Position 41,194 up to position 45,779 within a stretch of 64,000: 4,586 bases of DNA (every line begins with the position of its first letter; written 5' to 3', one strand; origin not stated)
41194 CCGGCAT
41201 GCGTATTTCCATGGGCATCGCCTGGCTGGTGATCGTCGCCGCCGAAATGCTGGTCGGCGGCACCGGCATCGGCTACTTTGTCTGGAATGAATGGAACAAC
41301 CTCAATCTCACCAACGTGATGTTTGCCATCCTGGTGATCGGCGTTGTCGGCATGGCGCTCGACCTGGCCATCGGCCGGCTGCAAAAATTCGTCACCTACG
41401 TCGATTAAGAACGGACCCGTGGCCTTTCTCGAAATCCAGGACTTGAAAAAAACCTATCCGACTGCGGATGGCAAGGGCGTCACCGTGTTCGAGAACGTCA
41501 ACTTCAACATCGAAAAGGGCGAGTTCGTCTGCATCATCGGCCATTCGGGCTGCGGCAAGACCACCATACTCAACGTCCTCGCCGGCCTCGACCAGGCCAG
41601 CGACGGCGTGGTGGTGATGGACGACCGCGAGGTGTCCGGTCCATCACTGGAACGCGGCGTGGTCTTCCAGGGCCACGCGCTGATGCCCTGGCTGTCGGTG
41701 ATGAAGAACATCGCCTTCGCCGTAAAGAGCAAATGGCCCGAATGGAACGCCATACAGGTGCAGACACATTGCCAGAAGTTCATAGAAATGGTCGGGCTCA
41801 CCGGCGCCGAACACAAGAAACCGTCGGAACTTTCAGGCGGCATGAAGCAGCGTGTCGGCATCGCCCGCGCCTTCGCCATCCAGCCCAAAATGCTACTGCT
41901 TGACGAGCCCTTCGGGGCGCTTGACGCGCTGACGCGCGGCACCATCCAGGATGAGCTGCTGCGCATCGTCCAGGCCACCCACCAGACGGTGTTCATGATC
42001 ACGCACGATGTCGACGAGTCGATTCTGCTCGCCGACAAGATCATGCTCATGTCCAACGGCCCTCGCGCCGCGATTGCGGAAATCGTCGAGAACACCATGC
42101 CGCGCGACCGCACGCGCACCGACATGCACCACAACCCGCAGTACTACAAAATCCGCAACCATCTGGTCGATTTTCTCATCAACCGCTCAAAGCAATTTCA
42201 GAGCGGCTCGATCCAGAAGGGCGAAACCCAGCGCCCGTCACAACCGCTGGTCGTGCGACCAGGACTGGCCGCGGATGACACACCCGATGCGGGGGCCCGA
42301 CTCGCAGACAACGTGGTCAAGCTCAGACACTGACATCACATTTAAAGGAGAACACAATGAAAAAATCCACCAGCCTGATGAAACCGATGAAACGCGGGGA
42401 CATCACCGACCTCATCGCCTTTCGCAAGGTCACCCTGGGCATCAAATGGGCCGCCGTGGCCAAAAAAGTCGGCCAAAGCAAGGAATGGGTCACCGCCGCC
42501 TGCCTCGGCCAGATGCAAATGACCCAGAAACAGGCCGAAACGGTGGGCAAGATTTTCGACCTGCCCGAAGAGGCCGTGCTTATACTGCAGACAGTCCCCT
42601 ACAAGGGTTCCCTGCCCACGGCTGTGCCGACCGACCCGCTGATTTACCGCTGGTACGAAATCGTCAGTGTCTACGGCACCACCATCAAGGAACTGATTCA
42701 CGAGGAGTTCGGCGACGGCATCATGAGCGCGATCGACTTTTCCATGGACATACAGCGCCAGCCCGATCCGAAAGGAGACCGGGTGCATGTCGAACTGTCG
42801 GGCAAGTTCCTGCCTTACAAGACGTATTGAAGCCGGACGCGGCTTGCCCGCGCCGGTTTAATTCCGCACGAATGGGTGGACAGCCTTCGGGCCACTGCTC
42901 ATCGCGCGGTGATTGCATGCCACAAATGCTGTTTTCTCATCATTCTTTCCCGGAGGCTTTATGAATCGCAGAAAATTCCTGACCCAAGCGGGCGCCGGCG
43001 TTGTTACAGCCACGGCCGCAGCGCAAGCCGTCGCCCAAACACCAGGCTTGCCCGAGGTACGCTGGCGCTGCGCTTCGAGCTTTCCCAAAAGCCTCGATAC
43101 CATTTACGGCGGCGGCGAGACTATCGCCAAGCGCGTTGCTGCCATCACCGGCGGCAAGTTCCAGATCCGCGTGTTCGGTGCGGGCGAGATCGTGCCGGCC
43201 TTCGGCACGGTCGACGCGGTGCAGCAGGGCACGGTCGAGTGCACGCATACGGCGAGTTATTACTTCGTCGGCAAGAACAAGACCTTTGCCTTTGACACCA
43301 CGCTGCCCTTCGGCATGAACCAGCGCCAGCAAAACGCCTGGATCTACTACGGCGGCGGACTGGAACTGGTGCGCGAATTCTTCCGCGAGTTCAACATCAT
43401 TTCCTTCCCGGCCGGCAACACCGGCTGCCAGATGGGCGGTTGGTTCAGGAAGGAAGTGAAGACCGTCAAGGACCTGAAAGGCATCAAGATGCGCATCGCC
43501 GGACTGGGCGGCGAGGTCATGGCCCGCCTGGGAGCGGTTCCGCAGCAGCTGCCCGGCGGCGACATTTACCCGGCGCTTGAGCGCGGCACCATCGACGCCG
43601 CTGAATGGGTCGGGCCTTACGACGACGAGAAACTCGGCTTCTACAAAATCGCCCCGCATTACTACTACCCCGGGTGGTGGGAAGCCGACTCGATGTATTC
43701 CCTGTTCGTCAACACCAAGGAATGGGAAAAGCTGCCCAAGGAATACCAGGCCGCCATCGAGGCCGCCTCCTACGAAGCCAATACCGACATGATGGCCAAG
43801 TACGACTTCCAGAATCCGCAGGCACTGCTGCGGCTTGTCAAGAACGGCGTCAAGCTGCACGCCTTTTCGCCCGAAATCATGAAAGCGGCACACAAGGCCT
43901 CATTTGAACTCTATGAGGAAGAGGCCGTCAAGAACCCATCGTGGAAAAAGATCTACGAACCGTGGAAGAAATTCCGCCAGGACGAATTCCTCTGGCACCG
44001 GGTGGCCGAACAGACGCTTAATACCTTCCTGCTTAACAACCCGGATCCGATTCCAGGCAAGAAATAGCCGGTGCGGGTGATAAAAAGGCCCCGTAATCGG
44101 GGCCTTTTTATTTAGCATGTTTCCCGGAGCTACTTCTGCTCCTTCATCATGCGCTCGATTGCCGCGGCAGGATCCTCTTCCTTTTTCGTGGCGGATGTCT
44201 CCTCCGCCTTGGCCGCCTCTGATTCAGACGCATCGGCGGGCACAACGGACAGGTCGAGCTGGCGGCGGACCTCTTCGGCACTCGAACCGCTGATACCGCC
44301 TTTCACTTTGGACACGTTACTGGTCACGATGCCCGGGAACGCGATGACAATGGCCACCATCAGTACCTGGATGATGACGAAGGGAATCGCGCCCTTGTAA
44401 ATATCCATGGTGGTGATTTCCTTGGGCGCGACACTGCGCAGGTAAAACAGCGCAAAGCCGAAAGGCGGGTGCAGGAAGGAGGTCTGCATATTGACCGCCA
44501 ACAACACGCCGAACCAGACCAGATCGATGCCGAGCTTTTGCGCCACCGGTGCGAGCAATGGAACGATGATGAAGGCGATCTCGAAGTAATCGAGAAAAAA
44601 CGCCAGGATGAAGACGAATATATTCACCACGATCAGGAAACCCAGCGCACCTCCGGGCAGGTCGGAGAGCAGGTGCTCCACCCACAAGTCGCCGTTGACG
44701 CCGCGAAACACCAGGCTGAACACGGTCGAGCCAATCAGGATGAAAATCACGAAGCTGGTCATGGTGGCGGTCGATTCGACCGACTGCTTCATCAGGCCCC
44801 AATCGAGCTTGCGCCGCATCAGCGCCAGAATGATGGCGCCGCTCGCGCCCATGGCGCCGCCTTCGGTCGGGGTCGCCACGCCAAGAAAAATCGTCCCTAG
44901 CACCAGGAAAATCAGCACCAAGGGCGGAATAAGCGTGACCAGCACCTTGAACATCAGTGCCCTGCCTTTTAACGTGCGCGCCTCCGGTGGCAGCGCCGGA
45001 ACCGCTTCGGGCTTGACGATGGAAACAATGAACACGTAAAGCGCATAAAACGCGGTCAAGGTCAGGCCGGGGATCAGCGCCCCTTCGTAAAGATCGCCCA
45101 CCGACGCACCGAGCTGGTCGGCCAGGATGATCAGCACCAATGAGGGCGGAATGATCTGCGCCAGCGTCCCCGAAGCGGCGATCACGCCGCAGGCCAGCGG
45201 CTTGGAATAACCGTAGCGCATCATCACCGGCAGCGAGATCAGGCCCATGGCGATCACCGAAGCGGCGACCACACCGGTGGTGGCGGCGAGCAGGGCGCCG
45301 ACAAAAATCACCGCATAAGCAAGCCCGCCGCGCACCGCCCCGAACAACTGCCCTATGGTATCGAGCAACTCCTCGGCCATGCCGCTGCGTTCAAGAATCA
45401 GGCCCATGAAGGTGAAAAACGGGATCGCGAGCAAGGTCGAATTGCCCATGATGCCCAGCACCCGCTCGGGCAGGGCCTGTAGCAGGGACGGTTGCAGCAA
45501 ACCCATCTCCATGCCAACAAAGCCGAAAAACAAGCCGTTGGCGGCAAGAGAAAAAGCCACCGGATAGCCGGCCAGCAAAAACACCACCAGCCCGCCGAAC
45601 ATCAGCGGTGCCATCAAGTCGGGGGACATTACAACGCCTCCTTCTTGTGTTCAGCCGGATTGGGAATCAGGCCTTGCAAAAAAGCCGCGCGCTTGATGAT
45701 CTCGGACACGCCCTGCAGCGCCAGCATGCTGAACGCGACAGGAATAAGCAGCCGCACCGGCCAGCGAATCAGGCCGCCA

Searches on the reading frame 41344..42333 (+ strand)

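Call 41: search_protein_families(library=pfam, proteins=[window:41344-42333:+], max_evalue=0.0001)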
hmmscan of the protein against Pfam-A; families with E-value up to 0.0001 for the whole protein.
window:41344-42333:+ (329 aa): 2 families
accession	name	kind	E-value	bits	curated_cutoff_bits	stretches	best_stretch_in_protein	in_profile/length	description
PF00005.33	ABC_tran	-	6.4e-32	111.5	25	1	50-190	2-136/137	ABC transporter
PF13304.12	AAA_21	-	2.5e-06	28.2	27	0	160-222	235-299/304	AAA domain, putative AbiEii toxin, Type IV TA system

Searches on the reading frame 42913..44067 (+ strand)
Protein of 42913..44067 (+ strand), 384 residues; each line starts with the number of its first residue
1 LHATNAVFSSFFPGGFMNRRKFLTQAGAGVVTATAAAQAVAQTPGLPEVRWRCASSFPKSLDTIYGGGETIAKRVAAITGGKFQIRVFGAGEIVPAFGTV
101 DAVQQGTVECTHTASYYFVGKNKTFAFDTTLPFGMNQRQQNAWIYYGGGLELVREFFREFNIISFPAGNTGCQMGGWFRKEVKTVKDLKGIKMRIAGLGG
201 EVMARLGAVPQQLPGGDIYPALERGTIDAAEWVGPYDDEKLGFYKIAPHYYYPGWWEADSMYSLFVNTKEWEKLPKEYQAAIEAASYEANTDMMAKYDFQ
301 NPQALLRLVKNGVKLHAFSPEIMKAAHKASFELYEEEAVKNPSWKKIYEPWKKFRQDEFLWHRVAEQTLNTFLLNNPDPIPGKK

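Call 41: search_protein_families(library=pfam, proteins=[window:42913-44067:+], max_evalue=0.0001)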
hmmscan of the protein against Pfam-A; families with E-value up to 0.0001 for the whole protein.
window:42913-44067:+ (384 aa): 1 family
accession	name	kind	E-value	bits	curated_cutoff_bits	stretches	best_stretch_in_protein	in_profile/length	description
PF03480.18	DctP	-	3.6e-63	214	23.4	1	57-336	4-281/286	Bacterial extracellular solute-binding protein, family 7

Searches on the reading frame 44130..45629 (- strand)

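Call 41: search_protein_families(library=pfam, proteins=[window:44130-45629:-], max_evalue=0.0001)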
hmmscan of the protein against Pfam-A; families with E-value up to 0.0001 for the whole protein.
window:44130-45629:- (499 aa): 1 family
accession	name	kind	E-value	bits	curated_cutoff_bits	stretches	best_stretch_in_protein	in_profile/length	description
PF06808.19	DctM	-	9e-100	334.8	23.8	1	11-434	1-413/413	Tripartite ATP-independent periplasmic transporter, DctM component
